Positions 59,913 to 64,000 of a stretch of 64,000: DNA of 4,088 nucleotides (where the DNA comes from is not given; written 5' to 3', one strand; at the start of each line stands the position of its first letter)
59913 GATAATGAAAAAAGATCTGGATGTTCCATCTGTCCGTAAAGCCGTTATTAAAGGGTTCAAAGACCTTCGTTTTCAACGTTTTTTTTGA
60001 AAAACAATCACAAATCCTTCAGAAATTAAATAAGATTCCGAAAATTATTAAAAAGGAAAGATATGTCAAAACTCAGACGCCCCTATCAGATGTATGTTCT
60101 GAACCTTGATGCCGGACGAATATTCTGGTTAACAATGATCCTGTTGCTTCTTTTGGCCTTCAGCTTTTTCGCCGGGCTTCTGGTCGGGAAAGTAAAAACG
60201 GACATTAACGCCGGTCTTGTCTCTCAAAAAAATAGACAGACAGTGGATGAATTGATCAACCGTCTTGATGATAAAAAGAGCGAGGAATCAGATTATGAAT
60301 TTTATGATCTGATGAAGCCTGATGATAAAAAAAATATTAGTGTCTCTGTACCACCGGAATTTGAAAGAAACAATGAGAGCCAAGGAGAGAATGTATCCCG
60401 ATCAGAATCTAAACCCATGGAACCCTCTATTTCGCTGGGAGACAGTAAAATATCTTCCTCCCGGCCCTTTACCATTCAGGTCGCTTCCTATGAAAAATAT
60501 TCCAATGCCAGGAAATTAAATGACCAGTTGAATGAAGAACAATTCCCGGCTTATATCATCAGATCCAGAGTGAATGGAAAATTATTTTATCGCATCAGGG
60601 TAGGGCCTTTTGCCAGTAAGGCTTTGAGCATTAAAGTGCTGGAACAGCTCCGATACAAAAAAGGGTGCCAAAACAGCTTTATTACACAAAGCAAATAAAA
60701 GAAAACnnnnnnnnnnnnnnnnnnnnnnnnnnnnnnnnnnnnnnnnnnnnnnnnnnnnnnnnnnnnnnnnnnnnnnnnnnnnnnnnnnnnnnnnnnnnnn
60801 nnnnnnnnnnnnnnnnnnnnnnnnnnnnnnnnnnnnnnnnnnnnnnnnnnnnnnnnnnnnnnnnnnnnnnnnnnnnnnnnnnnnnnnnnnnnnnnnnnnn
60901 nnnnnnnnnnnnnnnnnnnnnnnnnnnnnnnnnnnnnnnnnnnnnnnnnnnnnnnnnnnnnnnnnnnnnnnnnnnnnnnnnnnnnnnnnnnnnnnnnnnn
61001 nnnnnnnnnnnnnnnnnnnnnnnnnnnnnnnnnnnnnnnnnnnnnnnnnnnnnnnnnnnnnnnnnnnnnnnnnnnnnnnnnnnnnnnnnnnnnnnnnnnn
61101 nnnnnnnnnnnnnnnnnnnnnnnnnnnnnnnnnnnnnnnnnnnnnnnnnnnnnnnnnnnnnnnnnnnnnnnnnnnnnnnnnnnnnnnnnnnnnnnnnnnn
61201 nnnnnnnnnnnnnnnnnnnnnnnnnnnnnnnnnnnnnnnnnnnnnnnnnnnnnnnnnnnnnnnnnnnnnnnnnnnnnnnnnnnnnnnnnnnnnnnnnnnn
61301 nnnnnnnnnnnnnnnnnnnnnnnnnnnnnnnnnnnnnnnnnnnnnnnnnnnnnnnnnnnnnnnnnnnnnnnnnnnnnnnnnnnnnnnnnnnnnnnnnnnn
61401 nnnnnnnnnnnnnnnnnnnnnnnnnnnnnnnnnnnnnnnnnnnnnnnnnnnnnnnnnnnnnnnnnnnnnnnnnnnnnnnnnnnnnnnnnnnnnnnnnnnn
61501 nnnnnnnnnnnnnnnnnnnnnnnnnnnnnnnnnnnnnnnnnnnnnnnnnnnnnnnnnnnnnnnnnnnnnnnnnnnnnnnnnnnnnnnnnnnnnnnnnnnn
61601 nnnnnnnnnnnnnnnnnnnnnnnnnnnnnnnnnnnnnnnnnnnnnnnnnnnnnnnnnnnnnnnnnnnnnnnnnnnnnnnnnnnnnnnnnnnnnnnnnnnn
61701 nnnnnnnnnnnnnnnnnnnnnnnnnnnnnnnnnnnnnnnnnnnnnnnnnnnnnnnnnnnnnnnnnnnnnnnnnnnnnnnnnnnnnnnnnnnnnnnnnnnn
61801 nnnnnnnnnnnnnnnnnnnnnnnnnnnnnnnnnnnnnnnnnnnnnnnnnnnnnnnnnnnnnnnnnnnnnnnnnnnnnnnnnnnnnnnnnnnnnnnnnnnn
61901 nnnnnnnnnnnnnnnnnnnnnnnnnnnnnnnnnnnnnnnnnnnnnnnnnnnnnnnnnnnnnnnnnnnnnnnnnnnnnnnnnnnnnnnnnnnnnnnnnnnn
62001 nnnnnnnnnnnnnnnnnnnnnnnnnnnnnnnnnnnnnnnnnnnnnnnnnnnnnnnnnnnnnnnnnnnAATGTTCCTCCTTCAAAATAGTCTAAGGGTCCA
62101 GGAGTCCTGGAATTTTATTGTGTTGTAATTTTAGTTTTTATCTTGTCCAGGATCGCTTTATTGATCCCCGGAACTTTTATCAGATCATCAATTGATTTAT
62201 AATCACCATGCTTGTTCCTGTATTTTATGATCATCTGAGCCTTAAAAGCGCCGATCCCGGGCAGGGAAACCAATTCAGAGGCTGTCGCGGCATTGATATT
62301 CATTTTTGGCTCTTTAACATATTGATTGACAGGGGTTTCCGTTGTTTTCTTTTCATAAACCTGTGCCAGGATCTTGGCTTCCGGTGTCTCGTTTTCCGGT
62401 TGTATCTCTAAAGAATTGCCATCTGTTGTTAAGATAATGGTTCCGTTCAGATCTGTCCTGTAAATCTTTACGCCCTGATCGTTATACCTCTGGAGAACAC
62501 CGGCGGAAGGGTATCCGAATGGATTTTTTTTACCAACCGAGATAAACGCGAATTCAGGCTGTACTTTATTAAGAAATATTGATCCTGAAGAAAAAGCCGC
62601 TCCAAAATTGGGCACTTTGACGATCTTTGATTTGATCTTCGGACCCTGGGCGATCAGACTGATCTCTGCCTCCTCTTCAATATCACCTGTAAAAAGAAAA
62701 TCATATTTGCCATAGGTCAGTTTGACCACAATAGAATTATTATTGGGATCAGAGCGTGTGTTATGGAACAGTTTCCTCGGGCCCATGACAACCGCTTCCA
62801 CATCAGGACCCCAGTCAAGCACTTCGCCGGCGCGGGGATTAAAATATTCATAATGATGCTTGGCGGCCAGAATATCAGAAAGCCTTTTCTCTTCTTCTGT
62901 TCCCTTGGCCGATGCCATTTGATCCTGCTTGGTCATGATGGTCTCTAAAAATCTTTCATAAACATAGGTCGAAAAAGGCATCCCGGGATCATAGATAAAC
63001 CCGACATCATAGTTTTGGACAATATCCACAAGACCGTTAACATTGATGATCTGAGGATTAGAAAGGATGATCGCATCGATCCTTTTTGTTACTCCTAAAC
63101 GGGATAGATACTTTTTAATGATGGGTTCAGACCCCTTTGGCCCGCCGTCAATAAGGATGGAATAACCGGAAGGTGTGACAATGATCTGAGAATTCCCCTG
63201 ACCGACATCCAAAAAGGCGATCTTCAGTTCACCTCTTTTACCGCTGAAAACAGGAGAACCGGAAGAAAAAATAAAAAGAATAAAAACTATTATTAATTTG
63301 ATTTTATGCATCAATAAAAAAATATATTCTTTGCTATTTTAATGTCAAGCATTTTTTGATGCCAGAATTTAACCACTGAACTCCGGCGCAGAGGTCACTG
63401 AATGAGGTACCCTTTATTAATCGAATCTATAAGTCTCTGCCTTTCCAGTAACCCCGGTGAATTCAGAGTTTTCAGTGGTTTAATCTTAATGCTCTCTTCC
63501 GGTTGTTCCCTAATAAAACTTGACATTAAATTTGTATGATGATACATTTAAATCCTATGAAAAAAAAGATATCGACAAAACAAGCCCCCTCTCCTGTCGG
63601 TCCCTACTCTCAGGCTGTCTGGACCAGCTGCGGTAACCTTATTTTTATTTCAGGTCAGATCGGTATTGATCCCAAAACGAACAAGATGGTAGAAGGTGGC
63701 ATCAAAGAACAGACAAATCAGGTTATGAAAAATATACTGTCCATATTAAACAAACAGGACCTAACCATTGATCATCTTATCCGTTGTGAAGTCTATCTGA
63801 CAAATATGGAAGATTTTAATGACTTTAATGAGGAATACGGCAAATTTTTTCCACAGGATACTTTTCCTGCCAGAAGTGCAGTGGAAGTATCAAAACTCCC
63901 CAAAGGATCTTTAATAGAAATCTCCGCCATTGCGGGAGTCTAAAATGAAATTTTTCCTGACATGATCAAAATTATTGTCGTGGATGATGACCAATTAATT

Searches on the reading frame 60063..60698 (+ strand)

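Call 61: search_protein_families(library=pfam, proteins=[window:60063-60698:+], max_evalue=0.0001)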
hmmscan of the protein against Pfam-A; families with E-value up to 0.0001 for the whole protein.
window:60063-60698:+ (211 aa): 1 family
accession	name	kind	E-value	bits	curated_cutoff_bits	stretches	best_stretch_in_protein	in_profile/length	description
PF05036.18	SPOR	-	5.2e-15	56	21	1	133-208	2-75/76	SPOR domain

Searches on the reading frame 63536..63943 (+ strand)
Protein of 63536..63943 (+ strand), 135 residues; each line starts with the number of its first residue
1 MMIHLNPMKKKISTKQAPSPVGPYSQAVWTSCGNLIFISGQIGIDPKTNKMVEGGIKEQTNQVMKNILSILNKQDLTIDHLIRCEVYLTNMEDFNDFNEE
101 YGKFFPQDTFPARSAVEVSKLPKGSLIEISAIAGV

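Call 61: search_protein_families(library=pfam, proteins=[window:63536-63943:+], max_evalue=0.0001)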
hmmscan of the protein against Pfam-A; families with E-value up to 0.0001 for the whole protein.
window:63536-63943:+ (135 aa): 1 family
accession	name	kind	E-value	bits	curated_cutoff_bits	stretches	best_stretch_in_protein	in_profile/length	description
PF01042.26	Ribonuc_L-PSP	-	2.2e-37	128.2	27.3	1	14-133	1-119/121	Endoribonuclease L-PSP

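Call 85: find_encoding_contigs(protein=window:63536-63943:+, flank=10000, max_places=3)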
Protein window:63536-63943:+ (135 aa): no gene with exactly this product is on record in the collection.
